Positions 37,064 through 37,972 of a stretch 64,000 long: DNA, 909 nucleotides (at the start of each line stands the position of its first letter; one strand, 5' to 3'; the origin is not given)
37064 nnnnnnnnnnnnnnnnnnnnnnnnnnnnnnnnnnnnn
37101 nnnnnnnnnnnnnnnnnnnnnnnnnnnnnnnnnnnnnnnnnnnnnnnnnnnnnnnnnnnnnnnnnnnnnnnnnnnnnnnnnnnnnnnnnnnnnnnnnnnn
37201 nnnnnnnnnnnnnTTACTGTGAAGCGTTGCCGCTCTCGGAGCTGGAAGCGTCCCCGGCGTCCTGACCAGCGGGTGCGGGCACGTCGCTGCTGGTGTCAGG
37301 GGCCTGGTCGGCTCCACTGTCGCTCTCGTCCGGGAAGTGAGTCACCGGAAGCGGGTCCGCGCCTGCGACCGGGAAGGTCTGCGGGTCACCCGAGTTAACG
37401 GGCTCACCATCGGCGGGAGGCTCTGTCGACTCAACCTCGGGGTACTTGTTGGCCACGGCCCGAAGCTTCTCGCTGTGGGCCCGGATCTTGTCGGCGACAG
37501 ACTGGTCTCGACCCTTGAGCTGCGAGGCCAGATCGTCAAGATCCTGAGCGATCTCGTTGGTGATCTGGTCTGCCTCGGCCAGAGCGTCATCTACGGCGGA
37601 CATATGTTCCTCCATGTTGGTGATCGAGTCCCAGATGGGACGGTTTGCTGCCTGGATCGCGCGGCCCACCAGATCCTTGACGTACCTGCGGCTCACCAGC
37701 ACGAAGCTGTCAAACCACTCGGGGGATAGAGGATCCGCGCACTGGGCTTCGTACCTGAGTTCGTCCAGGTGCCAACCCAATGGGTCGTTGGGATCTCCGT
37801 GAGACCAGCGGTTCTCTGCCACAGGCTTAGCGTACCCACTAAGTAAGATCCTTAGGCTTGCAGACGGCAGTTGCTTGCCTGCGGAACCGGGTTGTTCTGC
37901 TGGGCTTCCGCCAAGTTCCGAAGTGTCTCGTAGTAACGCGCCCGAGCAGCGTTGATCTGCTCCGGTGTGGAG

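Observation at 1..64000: Sense-strand over-representation of the pentamer CTAAG, created in all three reading frames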

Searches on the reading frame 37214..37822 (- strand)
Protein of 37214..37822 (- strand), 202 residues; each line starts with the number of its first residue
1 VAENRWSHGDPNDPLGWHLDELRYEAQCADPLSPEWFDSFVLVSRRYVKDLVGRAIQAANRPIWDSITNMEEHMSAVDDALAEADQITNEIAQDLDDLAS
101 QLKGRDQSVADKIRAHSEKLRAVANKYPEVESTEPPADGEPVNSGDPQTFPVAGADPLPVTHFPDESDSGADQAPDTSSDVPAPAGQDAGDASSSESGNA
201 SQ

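Call 29: search_protein_families(library=pfam, proteins=[window:37214-37822:-], max_evalue=0.01)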
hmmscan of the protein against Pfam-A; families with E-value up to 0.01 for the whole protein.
window:37214-37822:- (202 aa): 3 families
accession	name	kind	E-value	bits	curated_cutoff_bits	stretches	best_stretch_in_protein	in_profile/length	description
PF22905.2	Hydro_N_hd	-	0.002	18.5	27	1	67-133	74-140/195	Hydrolase N-terminal helical domain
PF01442.23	Apolipoprotein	-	0.0025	18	90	1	70-123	108-162/190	Apolipoprotein A1/A4/E domain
PF10498.14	IFT57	-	0.004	16.6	40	1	66-132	223-289/360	Intra-flagellar transport protein 57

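Call 74: find_homologous_proteins(query=window:37214-37822:-, max_evalue=1e-10)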
Query window:37214-37822:- (202 aa): 13 proteins with E <= 1e-10 among 393 candidates.
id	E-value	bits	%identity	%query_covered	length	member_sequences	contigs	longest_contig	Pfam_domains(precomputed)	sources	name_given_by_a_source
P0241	1.4e-124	432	96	100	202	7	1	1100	-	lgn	-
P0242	2.9e-74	268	65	97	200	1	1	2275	-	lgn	-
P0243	1.4e-73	265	64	97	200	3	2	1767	-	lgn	-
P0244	6.5e-68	247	67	82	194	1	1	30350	-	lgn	-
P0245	2.3e-67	245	65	81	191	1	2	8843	-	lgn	-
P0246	5.2e-67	244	66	81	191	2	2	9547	-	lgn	-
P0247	3.4e-62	228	62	91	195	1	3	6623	-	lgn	-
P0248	2.7e-61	225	59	94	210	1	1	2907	-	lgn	-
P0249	9.2e-40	155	48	77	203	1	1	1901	-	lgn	-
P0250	1.4e-34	138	47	82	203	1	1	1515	-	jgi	jgi:hypothetical protein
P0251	1.4e-32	131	45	80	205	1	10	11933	-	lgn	-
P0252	3.1e-31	127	59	57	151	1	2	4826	-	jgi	-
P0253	2.4e-30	124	44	80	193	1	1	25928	-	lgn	-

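Call 75: find_encoding_contigs(protein=P0244, flank=10000, max_places=1)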
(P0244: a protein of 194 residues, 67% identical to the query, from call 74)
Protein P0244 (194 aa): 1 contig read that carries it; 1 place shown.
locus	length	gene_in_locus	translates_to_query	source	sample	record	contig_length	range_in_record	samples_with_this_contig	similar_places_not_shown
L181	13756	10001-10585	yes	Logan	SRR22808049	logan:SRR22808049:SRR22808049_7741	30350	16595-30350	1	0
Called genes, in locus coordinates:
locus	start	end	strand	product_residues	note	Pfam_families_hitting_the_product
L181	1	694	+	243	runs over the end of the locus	-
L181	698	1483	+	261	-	-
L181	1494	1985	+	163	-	-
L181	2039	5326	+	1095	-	PF08787:Alginate_lyase2, PF09423:PhoD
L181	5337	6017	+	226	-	-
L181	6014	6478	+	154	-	-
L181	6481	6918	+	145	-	-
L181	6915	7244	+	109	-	-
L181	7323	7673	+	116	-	-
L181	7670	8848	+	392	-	PF13472:Lipase_GDSL_2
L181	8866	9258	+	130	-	-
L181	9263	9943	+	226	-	-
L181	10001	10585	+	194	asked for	-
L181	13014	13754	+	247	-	?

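Call 76: find_encoding_contigs(protein=P0246, flank=10000, max_places=2)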
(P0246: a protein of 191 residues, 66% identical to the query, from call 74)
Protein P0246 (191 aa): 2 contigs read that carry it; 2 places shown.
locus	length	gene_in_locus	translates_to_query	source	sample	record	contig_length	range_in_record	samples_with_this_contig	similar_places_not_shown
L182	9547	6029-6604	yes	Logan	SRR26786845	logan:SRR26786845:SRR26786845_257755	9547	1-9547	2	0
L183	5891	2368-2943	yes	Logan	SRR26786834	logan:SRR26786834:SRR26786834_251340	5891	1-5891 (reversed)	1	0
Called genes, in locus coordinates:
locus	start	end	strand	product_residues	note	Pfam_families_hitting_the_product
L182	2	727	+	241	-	?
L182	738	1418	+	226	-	-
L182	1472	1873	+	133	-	-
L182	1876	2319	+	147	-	-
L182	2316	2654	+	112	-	-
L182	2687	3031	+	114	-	PF23926:LtfC (weak)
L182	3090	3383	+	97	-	-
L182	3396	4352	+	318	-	-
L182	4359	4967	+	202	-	-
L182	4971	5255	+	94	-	-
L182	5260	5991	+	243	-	-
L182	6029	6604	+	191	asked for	-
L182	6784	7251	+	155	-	-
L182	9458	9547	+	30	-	?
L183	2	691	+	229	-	?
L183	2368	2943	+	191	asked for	-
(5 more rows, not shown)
